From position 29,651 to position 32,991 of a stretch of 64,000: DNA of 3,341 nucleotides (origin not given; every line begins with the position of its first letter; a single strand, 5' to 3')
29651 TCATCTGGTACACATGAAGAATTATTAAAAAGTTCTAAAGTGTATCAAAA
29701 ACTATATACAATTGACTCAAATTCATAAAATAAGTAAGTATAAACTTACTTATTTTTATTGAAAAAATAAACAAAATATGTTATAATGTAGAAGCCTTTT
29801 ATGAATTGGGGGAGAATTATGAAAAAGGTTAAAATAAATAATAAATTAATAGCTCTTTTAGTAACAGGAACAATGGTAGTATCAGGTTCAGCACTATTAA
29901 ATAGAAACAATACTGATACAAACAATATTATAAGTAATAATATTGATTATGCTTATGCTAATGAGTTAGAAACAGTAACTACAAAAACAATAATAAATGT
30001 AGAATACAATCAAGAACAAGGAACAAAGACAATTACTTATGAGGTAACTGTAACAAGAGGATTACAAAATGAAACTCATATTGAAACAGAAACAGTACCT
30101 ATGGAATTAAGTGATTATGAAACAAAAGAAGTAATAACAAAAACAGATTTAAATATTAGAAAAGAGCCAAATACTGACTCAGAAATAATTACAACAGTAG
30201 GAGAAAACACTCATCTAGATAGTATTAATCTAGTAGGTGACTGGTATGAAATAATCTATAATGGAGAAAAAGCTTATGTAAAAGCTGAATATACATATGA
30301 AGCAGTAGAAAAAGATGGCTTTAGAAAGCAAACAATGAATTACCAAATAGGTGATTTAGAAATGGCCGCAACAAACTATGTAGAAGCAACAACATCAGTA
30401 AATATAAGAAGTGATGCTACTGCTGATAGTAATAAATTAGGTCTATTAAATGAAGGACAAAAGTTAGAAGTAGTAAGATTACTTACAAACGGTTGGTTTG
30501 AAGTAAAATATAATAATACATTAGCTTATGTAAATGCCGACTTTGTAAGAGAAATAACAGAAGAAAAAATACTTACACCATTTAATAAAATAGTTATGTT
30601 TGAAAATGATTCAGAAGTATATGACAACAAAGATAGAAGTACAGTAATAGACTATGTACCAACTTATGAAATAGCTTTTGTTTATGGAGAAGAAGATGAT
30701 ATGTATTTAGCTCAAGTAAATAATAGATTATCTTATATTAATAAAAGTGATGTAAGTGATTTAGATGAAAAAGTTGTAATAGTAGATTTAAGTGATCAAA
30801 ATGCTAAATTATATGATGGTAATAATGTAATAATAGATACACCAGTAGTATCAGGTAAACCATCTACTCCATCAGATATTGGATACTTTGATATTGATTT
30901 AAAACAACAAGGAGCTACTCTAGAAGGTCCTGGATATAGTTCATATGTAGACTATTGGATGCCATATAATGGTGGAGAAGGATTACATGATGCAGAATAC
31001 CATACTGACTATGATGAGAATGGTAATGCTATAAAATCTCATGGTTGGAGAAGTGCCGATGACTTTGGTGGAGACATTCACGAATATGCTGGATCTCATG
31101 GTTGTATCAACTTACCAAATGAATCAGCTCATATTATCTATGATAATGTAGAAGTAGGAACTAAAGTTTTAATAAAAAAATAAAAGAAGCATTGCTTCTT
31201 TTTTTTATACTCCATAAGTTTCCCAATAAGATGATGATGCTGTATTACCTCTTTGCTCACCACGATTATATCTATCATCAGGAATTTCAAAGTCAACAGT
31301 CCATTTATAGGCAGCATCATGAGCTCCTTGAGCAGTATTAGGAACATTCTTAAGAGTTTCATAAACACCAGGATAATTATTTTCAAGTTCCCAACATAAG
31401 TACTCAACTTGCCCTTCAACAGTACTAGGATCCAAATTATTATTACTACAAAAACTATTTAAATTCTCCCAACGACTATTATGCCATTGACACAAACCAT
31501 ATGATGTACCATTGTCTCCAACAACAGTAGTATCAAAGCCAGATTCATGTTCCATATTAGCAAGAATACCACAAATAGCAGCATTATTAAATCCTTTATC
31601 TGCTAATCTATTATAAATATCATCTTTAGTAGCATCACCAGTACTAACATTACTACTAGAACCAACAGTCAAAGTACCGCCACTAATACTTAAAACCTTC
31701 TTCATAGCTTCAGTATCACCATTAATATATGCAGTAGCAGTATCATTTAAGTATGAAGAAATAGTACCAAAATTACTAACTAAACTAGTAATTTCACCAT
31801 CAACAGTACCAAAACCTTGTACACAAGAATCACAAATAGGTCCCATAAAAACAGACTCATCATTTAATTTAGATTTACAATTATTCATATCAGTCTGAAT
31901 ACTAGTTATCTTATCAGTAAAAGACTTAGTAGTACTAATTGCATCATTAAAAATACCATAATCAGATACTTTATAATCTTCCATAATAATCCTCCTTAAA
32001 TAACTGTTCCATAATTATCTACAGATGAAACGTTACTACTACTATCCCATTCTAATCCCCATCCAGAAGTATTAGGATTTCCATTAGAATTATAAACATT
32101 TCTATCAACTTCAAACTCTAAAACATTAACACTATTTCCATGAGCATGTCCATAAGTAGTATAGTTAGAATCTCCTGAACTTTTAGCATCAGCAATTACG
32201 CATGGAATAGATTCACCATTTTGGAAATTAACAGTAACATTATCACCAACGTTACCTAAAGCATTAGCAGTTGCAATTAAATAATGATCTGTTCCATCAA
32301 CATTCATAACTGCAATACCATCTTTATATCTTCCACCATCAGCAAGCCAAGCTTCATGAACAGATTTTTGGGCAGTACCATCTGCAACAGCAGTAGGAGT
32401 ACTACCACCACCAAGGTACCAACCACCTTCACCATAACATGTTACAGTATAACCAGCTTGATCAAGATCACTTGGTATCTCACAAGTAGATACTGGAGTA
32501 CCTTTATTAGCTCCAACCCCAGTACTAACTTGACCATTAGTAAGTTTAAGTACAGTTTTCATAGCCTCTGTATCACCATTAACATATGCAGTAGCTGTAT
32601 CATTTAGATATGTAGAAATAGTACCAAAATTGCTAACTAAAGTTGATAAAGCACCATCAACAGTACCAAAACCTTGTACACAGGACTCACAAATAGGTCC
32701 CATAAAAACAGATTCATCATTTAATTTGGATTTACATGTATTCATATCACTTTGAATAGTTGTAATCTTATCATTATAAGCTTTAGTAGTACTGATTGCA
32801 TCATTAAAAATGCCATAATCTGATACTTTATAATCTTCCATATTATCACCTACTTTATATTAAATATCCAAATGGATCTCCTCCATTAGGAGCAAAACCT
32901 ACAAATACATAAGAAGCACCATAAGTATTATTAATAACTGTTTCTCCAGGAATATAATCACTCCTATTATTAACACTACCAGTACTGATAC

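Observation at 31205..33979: WXG100 gene followed by three tandem effectors that share a WXG-like N-terminal module but have different cell-wall-hydrolase-like C-termini, with no immunity genes and no type VII core genes in view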

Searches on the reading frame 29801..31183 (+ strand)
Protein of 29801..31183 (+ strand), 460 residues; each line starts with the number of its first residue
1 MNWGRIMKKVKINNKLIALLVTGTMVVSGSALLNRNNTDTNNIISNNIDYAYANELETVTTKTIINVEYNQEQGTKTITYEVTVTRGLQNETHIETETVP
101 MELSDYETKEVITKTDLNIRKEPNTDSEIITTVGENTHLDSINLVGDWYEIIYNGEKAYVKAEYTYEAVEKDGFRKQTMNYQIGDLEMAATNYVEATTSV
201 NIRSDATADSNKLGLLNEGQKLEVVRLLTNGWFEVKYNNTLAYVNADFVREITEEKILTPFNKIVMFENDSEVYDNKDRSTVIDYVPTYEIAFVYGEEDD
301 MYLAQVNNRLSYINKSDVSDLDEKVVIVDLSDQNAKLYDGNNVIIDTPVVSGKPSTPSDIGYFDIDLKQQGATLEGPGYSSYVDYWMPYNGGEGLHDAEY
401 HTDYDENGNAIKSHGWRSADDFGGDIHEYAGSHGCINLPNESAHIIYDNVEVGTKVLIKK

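Call 3: search_protein_families(library=pfam, proteins=[window:29801-31183:+], max_evalue=1)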
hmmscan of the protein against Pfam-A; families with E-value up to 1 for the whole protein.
window:29801-31183:+ (460 aa): 3 families
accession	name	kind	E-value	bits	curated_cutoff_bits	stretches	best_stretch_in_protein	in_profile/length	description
PF08239.17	SH3_3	-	7.4e-22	77.7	27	2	116-164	2-52/54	Bacterial SH3 domain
PF03734.19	YkuD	-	1.5e-18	68.2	23.4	1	324-458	2-146/146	L,D-transpeptidase catalytic domain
PF06347.19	SH3_4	-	8.3e-05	22.7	24.1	1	115-162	3-51/56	Bacterial SH3 domain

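Call 4: search_protein_families(library=ncbifam, proteins=[window:29801-31183:+], max_evalue=1)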
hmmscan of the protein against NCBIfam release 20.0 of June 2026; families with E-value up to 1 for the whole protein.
window:29801-31183:+ (460 aa): 13 families
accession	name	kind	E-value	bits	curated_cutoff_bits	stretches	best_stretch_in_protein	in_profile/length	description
NF040670.1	wall_bind_EntA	exception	1.5e-12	47.6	560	2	109-166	25-82/291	cell wall-binding protein EntA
NF040678.1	EntFM_CwpFM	equivalog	8e-12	44.9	720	1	106-249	58-189/430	enterotoxin EntFM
NF040675.1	wall_bind_EntD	exception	1.1e-11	44.6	590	1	110-250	26-142/310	cell wall-binding protein EntD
NF040676.1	wall_bind_EntB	exception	9.4e-10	37.6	780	1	110-250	26-142/490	cell wall-binding protein EntB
NF040677.1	wall_bind_EntC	exception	1.4e-08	33.9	770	2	191-250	85-143/422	cell wall-binding protein EntC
NF004785.0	PRK06132.1-2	subfamily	4.1e-08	32.8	169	1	423-458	136-171/353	hypothetical protein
NF009120.0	PRK12472.1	subfamily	8.7e-08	31.4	369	2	416-458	120-162/508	hypothetical protein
TIGR04211.1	SH3_and_anchor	equivalog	9.8e-06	25.3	65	1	193-250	1-59/198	TIGR04211 family SH3 domain-containing protein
NF004786.0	PRK06132.1-3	equivalog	2.3e-05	23.3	329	1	426-458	106-138/418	hypothetical protein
NF051432.1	PepSY_MTB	domain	0.0014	19.1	60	1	13-87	9-79/101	PepSY domain-containing protein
NF010495.0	PRK13914.1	equivalog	0.0029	16.6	647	1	196-251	85-141/481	invasion associated endopeptidase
NF004787.0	PRK06132.1-4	equivalog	0.04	12.7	409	0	416-450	124-158/347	hypothetical protein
NF007563.0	PRK10190.1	equivalog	0.055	12.6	517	1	432-458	204-230/310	L,D-transpeptidase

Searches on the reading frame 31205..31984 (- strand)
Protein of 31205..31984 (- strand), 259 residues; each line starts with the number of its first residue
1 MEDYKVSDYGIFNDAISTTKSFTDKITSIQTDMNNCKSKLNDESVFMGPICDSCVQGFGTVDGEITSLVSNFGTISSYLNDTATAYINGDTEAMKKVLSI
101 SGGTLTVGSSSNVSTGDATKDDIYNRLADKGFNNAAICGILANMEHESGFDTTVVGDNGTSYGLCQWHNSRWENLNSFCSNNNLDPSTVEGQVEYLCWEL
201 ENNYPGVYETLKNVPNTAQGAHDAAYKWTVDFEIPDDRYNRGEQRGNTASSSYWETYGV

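Call 3: search_protein_families(library=pfam, proteins=[window:31205-31984:-], max_evalue=1)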
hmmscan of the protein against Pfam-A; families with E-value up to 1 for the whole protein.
window:31205-31984:- (259 aa): 2 families
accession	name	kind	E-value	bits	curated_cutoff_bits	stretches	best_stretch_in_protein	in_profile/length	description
PF18013.6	Phage_lysozyme2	-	2.3e-32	112.5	28.2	1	120-253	3-137/140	Phage tail lysozyme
PF00062.25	Lys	-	0.0045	17.7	27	1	130-181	18-71/123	C-type lysozyme/alpha-lactalbumin family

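Call 4: search_protein_families(library=ncbifam, proteins=[window:31205-31984:-], max_evalue=1)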
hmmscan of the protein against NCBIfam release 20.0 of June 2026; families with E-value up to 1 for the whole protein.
window:31205-31984:- (259 aa): 1 family
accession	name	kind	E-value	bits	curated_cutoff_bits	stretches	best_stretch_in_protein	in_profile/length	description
NF051436.1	NheA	equivalog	0.035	13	500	1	11-109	145-243/385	non-hemolytic enterotoxin subunit A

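Call 46: search_dna_similar(query=window:31205-31984:-, collection=phages, mode=protein, max_rows=10)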
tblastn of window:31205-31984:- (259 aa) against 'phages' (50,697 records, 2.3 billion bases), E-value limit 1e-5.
Records with a match: 74; places in all: 74; records where one place covers at least 80% of the query: 3.
Best place of each record, by identity: <60% 74.
By first word of the organism name: Staphylococcus 31; Bacillus 17; Synechococcus 4; Burkholderia 3; Rhodobacter 3; Bacteriophage 2; Rhodovulum 2; Phage 2; Agrobacterium 2; Mammaliicoccus 2; and 6 more.
By host as written in the record: Staphylococcus aureus 12; - 7; Bacillus megaterium 4; Bacillus pumilus GR8 4; Staphylococcus carnosus TM300 4; Burkholderia sp. 3; Staphylococcus capitis 3; Rhodobacter sp. E32 2; and 28 more.
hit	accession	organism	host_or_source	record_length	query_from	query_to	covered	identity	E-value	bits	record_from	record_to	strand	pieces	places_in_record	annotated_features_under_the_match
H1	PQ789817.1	Burkholderia phage vB_E177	Burkholderia sp.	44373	39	253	83%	25.3%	2e-6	54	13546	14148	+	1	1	hypothetical protein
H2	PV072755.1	Burkholderia phage vB_E169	Burkholderia sp.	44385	39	253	83%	25.3%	2e-6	54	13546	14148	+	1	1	hypothetical protein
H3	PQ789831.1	Burkholderia phage vB_E436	Burkholderia sp.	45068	39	253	83%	25.3%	2e-6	54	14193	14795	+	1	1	hypothetical protein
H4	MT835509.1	Bacteriophage sp.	human fecal samples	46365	122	259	53%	29.9%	9e-6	52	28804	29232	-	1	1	record has no annotation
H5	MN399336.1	Edwardsiella phage vB_EtaM_ET-ABTNL-9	Edwardsiella tarda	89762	111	251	54%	28.5%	1e-6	55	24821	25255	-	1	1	putative tail tape measure domain protein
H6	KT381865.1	Pelagibaca phage vB_PeaS-P1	Pelagibaca abyssi JLT2014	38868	122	237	45%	34.5%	2e-9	63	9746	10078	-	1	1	flagellar motor rotation protein MotB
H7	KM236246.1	Bacillus phage Moonbeam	Bacillus megaterium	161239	103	211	42%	36.7%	3e-9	63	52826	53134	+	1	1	tape measure protein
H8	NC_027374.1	Bacillus phage Moonbeam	Bacillus megaterium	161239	103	211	42%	36.7%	3e-9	63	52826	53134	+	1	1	tail associated lysin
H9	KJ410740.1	Synechococcus phage S-EIVl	Synechococcus sp. PCCC-A2c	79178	123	253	51%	30.5%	2e-8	60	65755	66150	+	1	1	hypothetical protein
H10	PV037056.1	Staphylococcus phage Fi4S2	Staphylococcus capitis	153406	79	214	53%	29.2%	9e-8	59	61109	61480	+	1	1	tail protein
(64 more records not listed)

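Call 91: list_cluster_members(proteins=[P0164, P0006, window:31205-31984:-, window:34149-36101:+])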
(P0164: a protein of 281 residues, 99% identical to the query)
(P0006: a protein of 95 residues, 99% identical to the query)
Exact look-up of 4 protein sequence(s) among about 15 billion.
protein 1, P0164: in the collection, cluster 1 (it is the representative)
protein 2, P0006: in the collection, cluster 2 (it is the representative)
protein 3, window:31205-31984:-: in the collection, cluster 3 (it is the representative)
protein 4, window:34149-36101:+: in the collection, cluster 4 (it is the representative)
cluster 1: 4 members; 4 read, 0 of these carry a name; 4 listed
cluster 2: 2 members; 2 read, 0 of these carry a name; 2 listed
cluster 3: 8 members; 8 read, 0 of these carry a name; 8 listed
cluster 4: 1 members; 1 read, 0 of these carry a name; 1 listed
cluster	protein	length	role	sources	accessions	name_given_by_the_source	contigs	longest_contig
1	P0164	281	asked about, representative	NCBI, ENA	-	-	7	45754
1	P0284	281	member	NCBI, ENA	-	-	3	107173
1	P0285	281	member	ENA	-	-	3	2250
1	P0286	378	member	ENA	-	-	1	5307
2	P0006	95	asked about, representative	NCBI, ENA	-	-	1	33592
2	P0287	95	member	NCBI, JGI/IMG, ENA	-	-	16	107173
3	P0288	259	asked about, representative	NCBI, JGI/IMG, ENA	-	-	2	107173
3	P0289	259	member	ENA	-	-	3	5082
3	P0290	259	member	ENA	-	-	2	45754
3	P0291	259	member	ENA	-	-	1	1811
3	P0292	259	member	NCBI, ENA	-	-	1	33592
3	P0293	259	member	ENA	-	-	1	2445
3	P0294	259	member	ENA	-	-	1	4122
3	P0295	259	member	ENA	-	-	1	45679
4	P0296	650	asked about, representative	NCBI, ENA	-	-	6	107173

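Call 96: search_protein_families(library=phrogs, proteins=[window:31205-31984:-], max_evalue=0.01)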
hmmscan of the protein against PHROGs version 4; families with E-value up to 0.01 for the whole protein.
window:31205-31984:- (259 aa): 10 families
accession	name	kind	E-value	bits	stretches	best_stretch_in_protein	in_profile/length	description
phrog_9570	-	tail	5e-21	76.3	1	97-241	472-601/689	tail length tape measure protein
phrog_8949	-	unknown function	3e-14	54.3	1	99-205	312-421/557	-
phrog_19487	-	tail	3.5e-11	43.2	1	108-237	814-942/1147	tail length tape measure protein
phrog_11037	-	unknown function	1.4e-10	41.9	1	116-250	14-152/365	-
phrog_512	-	unknown function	2.7e-09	38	1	133-228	73-176/199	-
phrog_6922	-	unknown function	2.3e-06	27.6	1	79-219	448-607/768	-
phrog_20388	-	lysis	9.8e-06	25.8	1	149-257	66-170/527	endolysin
phrog_19890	-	unknown function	0.00011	22.6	1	140-222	128-214/248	-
phrog_24864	-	unknown function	0.00088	18.7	1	121-223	123-231/729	-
phrog_32437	-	unknown function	0.0024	18.8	1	140-168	90-118/205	-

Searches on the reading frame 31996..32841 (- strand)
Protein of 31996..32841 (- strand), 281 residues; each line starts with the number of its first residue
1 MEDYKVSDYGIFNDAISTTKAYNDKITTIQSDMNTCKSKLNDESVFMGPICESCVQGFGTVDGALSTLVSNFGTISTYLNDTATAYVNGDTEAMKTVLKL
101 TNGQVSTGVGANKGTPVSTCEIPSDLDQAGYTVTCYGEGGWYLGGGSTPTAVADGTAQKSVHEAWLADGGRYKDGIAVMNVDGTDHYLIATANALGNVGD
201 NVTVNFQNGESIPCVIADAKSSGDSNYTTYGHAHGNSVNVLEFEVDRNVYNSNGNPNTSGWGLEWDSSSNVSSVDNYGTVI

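Call 3: search_protein_families(library=pfam, proteins=[window:31996-32841:-], max_evalue=1)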
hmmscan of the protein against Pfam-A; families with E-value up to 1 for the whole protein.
window:31996-32841:- (281 aa): 1 family
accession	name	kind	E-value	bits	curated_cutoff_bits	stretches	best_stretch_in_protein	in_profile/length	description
PF20117.4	DUF6507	-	0.12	13.4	25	1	18-93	28-98/120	Family of unknown function (DUF6507)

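Call 4: search_protein_families(library=ncbifam, proteins=[window:31996-32841:-], max_evalue=1)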
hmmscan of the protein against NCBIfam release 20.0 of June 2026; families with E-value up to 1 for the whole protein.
window:31996-32841:- (281 aa): 0 families

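Call 24: search_solved_structures(query=window:31996-32841:-, max_evalue=10)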
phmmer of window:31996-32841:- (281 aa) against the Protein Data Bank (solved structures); distinct sequences matched with E-value up to 10: 4.
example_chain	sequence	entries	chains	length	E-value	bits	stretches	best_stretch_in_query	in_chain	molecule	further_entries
8k3l_B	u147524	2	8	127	0.013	18.2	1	139-192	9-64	NB3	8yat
7wxz_A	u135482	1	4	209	0.061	16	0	37-84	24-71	Spike protein S2'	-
7zr2_A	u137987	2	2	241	0.069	15.8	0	37-90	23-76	Spike protein S2',Chimeric protein mimic of SARS-CoV-2 Spike HR1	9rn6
1wyy_A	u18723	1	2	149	0.39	13.4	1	25-129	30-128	E2 Glycoprotein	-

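Call 49: predict_structure(alignment_id=A5)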
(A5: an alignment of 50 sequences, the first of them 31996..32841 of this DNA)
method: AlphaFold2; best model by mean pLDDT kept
length: 281 residues; sequences in the alignment: 50
mean_pLDDT: 83.3   pTM: 0.60
mean pLDDT of the five models: 83.3, 82.6, 82.5, 81.4, 81.0
residues with pLDDT >= 90: 126; 70-90: 119; 50-70: 17; < 50: 19
segments of 3 or more residues with pLDDT < 50: 1-6, 98-110
pLDDT, mean of each block of 10 residues (from residue 1): 45 77 86 87 78 85 84 76 73 55 37 76 91 91 92 92 92 94 90 94 94 94 91 91 94 89 89 93 77
secondary structure, 60 per line:
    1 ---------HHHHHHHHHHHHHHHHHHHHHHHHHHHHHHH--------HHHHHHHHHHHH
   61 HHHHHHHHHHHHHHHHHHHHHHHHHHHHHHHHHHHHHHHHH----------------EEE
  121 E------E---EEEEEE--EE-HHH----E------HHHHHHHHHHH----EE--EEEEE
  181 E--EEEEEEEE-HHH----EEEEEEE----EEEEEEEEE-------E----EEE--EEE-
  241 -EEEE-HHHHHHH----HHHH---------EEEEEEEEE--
elements in order: H10-40 H49-101 E118-121 E132-137 H157-167 E176-181 E184-191 E200-206 E211-219 E232-234 E237-239 E242-245 H247-253 H258-261 E271-279

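Call 52: fold_search(model_id=the predicted structure, library=pdb)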
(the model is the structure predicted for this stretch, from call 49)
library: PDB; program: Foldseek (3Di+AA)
matches with E <= 10: 393; with E <= 0.001: 0
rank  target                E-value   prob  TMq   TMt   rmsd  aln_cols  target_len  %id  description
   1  4pmk_A                5.3e-03  0.51  0.20  0.29  13.5       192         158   12  Crystal structure of kiwellin (released 2014-08-13)
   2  4pmk_B                6.3e-03  0.44  0.18  0.29  11.5       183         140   12  Crystal structure of kiwellin (released 2014-08-13)
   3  4x9u_B                1.5e-02  0.33  0.17  0.28  12.6       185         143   14  Crystal structure of the kiwifruit allergen Act d 5 (released 2015-07-29)
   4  6fpg_I                1.5e-02  0.33  0.17  0.27  13.9       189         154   12  Structure of the Ustilago maydis chorismate mutase 1 in complex with a Zea mays kiwellin (released 2019-01-16)
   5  4x9u_A                1.5e-02  0.21  0.16  0.22  16.7       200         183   14  Crystal structure of the kiwifruit allergen Act d 5 (released 2015-07-29)
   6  6fpg_E                1.7e-02  0.51  0.21  0.33  16.0       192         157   13  Structure of the Ustilago maydis chorismate mutase 1 in complex with a Zea mays kiwellin (released 2019-01-16)
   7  6fpg_D                2.3e-02  0.44  0.21  0.33  11.1       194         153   11  Structure of the Ustilago maydis chorismate mutase 1 in complex with a Zea mays kiwellin (released 2019-01-16)
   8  6ti2_A                3.0e-02  0.51  0.19  0.29   9.4       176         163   13  Structure of the Ustilago maydis chorismate mutase 1 in complex with KWL1-b from Zea mays (released 2020-05-06)
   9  6fpg_H                3.8e-02  0.33  0.20  0.32  11.6       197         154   10  Structure of the Ustilago maydis chorismate mutase 1 in complex with a Zea mays kiwellin (released 2019-01-16)
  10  7wvr                  4.8e-02  0.57  0.16  0.21   6.3        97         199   14  Crystal structure of Talaromyces leycettanus JCM12802 expansin (released 2022-12-14)
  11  7bpa_A                6.0e-02  0.30  0.15  0.07  10.4       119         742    8  Human AAA+ ATPase VCP mutant - T76A, AMP-PNP-bound form, Conformation I (released 2021-03-31)
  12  3qq7                  7.2e-02  0.30  0.15  0.23  11.2       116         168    7  Crystal Structure of the p97 N-terminal domain (released 2011-06-22)
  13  7r7s_D                8.6e-02  0.41  0.15  0.07   6.4        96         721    7  p47-bound p97-R155H mutant with ATPgammaS (released 2021-08-04)
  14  5ifs_D                1.4e-01  0.30  0.14  0.10   6.3        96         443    8  Quantitative interaction mapping reveals an extended ubiquitin regulatory domain in ASPL that disrupts functional p97  (released 2016-10-26)
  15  5dyg                  1.4e-01  0.23  0.15  0.10  11.2       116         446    7  Structure of p97 N-D1 L198W mutant in complex with ADP (released 2016-02-10)
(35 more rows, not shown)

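Call 96: search_protein_families(library=phrogs, proteins=[window:31996-32841:-], max_evalue=0.01)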
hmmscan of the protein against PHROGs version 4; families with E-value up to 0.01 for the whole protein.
window:31996-32841:- (281 aa): 0 families
